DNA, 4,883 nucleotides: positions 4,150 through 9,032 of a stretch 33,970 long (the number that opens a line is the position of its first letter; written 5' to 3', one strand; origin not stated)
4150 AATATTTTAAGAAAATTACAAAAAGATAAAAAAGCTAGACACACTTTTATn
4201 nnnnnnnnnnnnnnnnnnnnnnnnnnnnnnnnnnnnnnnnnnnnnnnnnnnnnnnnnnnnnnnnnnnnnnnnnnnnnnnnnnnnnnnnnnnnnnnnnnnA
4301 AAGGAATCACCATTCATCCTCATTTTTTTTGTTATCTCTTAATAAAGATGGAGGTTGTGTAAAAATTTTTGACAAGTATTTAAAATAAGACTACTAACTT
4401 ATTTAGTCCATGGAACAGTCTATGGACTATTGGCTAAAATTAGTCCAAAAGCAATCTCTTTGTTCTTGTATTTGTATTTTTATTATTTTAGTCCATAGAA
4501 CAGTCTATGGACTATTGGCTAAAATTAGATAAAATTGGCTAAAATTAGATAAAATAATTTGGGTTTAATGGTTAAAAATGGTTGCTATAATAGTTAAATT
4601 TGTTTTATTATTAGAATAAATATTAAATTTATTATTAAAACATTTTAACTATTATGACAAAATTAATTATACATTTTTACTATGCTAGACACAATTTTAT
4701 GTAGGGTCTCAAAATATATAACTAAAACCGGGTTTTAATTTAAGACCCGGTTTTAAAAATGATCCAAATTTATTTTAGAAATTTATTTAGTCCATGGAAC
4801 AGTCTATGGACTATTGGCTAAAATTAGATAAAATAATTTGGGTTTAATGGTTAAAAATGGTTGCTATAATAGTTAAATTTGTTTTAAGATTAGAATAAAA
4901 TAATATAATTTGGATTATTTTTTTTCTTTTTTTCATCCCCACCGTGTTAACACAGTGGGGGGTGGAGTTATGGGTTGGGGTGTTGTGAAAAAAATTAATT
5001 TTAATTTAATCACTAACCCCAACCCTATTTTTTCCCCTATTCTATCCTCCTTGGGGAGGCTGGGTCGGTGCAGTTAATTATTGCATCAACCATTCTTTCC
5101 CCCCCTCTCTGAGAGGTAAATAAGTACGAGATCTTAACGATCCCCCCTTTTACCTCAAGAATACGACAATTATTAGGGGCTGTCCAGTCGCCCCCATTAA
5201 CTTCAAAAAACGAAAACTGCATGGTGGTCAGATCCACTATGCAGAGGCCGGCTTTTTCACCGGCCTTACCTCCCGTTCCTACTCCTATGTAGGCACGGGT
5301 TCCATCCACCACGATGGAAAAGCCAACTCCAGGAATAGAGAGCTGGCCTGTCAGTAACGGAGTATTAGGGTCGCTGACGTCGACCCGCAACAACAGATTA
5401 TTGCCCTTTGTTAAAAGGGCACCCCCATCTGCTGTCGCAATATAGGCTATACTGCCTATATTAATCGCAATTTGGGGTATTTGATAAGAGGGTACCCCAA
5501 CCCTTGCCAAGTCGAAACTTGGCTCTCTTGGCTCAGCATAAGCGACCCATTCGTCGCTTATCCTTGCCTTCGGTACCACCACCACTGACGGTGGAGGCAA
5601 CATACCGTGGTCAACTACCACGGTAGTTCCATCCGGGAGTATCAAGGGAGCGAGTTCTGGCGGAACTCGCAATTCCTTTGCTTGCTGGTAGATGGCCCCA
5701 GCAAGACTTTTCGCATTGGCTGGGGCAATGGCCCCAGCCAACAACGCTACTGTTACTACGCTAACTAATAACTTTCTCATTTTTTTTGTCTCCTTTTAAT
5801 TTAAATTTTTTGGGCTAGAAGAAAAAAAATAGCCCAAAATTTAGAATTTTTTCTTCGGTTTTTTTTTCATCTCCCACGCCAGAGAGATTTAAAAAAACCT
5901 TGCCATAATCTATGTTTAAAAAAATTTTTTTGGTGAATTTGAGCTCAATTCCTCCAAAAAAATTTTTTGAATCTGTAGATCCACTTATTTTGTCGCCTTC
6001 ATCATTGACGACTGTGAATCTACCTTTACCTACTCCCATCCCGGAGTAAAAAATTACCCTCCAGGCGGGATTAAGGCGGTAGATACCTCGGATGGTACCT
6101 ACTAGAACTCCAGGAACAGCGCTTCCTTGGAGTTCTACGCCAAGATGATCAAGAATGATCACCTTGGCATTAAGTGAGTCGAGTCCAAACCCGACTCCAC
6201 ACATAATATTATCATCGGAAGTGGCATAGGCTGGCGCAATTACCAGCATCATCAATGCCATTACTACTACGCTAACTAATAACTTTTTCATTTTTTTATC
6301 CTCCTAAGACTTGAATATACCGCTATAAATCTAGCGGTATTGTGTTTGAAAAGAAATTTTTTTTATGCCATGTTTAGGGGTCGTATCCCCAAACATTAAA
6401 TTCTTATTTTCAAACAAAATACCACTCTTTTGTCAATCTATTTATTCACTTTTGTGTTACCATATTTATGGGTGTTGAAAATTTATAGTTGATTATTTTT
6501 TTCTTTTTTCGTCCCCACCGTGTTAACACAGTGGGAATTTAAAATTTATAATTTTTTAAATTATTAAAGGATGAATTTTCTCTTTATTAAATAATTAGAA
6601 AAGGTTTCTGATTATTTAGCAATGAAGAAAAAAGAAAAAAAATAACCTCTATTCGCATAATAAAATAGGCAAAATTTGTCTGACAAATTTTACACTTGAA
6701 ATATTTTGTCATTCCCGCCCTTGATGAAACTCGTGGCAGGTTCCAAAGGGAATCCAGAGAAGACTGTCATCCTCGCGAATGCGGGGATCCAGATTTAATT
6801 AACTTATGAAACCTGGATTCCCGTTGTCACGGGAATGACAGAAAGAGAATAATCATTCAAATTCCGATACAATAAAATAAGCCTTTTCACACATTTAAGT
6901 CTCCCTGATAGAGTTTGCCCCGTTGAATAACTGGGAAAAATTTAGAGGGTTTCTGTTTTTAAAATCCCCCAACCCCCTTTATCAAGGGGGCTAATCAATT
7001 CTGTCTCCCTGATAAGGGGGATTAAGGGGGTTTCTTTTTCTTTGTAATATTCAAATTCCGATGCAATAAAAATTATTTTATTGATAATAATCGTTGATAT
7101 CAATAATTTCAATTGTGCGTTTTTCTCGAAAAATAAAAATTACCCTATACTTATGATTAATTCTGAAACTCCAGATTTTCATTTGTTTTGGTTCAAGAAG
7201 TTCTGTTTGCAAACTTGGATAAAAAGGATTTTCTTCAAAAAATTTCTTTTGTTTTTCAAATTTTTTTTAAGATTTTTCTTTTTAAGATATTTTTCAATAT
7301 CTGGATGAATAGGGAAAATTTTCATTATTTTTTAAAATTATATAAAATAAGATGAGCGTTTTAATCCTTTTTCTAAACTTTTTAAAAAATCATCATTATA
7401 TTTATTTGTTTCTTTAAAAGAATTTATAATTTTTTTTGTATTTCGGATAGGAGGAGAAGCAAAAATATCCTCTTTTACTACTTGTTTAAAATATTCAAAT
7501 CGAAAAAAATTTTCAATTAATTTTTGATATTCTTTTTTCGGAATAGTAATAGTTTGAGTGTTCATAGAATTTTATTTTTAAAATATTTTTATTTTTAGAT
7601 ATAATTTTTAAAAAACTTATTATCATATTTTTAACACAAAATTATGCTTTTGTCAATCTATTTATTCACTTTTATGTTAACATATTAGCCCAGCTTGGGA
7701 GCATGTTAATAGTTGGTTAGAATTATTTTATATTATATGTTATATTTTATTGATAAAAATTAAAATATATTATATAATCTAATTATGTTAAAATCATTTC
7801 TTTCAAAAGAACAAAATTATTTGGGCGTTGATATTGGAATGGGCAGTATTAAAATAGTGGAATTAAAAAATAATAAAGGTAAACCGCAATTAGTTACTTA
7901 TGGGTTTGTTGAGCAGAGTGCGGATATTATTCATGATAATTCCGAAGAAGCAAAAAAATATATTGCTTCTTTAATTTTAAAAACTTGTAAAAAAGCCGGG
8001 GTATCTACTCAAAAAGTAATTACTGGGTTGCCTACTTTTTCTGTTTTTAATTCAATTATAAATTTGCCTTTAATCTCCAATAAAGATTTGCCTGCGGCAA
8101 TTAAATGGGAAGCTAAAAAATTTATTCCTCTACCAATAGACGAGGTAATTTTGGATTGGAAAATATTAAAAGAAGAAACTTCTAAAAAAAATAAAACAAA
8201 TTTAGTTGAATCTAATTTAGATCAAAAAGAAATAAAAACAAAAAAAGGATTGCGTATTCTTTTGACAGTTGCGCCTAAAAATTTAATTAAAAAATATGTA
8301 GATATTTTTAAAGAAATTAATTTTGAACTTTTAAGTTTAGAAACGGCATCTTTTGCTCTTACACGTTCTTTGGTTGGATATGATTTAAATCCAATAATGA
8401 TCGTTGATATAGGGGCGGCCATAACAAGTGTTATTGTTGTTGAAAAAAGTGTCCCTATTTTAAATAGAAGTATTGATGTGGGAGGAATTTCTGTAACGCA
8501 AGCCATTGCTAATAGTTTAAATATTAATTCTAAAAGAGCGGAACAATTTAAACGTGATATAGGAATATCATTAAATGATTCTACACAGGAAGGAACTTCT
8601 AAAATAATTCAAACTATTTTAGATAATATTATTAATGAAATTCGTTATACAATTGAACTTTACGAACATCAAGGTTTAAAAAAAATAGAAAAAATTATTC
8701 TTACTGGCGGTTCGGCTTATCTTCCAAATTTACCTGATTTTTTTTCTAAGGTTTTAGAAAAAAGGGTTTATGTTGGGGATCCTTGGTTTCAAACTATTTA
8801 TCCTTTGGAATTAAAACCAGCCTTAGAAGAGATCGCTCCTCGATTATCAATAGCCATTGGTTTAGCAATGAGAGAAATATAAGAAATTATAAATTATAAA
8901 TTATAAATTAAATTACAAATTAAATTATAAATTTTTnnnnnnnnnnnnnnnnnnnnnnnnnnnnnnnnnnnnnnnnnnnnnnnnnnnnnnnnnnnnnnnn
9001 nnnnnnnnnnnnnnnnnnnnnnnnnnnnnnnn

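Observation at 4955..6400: Foreign-composition two-gene operon encoding secreted proteins with a shared signal peptide and real Shine-Dalgarno sites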

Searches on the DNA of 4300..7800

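Call 64: search_rna_families(source=window, start=4300, end=7800, threshold=evalue, max_evalue=1)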
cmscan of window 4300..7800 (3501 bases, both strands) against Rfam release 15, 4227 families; matches with E-value up to 1: 3.
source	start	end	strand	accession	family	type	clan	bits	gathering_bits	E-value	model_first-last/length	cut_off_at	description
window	4952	5042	+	RF04113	MIR1523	Gene; miRNA;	-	23.7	96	0.18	1-92/92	no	MIR1523 microRNA precursor family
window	6765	6840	+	RF02625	WsnRNA46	Gene; sRNA;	-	23.6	65.3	0.18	20-133/151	no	Wolbachia sRNA 46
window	4956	5039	+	RF03563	mir-BART16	Gene; miRNA;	-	23.4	100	0.26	1-87/87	no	mir-BART16 microRNA precursor family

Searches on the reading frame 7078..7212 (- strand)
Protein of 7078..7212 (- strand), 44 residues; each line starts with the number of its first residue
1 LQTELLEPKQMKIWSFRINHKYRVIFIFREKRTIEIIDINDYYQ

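Call 8: search_protein_families(library=pfam, proteins=[window:7078-7212:-], max_evalue=0.1)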
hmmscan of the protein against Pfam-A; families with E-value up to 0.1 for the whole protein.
window:7078-7212:- (44 aa): 2 families
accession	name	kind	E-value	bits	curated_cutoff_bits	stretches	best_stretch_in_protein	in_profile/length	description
PF05015.19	HigB-like_toxin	-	8.5e-07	29.8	27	1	3-35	53-85/91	RelE-like toxin of type II toxin-antitoxin system HigB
PF06769.20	YoeB_toxin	-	0.0034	17.8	27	1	4-43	42-80/80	YoeB-like toxin of bacterial type II toxin-antitoxin system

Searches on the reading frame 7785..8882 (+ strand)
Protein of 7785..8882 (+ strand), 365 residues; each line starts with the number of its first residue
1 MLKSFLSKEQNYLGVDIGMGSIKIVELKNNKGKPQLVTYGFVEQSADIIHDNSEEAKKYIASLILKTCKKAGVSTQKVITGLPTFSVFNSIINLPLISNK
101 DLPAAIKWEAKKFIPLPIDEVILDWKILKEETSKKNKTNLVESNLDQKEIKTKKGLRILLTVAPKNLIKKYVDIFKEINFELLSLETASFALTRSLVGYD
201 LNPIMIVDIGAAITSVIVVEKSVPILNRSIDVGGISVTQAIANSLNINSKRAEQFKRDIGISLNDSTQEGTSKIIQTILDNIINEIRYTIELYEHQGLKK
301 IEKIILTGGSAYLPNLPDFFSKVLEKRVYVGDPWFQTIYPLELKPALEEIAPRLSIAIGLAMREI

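Call 8: search_protein_families(library=pfam, proteins=[window:7785-8882:+], max_evalue=0.1)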
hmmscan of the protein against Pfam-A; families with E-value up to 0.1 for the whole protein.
window:7785-8882:+ (365 aa): 9 families
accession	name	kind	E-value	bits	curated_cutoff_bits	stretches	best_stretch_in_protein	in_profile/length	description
PF11104.14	PilM_2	-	2.5e-43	148.7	27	1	14-364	1-339/340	Type IV pilus assembly protein PilM;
PF14450.12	FtsA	-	8.8e-17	62.1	31.8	1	206-334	2-113/127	Cell division protein FtsA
PF06723.19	MreB_Mbl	-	8.2e-07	28.6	27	1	205-269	148-218/327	MreB/Mbl protein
PF01869.26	BcrAD_BadFG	-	0.00018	21.6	31.5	0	13-78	1-62/271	BadF/BadG/BcrA/BcrD ATPase family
PF00022.25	Actin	-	0.00051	19.2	27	1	140-247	79-189/410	Actin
PF08841.16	DDR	-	0.00063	19.3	24.6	0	202-257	133-189/328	Diol dehydratase reactivase ATPase-like domain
PF21522.3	MreB-like_C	-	0.0044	18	27.8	1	206-313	1-116/123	Archaeal actin homologue MreB-like, C-terminal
PF25216.1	Volactin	-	0.012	15.5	35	1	207-311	171-278/321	Volactin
PF02541.22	Ppx-GppA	-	0.017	15.1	27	0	202-267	112-177/285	Ppx/GppA phosphatase family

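Call 60: find_encoding_contigs(protein=window:7785-8882:+, flank=4000, max_places=10)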
Protein window:7785-8882:+ (365 aa): 4 contigs read that carry it; 1 place shown.
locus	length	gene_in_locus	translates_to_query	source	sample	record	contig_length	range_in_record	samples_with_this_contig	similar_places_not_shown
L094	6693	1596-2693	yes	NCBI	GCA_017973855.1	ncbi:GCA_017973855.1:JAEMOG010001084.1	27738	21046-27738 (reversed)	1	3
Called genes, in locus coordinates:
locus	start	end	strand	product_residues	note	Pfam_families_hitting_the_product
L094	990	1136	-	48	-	-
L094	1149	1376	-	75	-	-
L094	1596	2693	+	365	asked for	PF11104:PilM_2, PF06723:MreB_Mbl (faint), PF14450:FtsA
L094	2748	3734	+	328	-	-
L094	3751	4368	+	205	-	PF04350:PilO (weak)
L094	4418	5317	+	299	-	-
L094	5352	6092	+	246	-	PF02096:60KD_IMP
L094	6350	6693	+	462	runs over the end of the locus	PF11638:DnaA_N, PF00308:Bac_DnaA, PF13173:AAA_14 (faint), PF00004:AAA (weak), PF08299:Bac_DnaA_C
